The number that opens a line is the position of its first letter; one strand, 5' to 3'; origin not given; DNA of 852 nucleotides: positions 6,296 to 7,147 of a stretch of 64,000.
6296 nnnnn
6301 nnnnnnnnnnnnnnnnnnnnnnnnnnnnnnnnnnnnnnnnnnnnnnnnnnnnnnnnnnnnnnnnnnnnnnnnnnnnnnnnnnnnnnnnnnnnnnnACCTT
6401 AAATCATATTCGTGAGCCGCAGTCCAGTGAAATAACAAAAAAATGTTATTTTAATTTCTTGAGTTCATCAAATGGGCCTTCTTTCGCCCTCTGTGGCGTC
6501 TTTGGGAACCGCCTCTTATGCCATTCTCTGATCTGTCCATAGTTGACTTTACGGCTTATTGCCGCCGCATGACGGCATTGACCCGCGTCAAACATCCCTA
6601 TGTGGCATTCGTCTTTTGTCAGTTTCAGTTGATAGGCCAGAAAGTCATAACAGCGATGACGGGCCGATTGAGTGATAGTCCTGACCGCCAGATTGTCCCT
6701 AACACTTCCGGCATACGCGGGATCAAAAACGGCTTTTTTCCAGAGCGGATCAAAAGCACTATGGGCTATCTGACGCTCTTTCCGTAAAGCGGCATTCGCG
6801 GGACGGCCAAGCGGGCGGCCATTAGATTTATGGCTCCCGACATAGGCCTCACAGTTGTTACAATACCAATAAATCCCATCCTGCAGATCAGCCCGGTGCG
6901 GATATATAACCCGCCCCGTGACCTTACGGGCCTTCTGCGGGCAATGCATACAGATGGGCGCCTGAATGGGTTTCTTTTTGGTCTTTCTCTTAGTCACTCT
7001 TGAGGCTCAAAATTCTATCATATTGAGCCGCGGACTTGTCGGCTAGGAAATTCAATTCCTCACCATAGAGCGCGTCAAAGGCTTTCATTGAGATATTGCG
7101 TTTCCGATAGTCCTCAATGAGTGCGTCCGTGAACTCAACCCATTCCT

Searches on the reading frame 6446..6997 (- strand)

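Call 48: search_protein_families(library=pfam, proteins=[window:6446-6997:-], max_evalue=0.01)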
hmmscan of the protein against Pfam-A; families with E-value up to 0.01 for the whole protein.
window:6446-6997:- (183 aa): 1 family
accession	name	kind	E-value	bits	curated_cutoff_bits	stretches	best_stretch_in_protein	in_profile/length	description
PF11672.13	DUF3268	-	6.6e-26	91.5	28.4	1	14-150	3-120/121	zinc-finger-containing domain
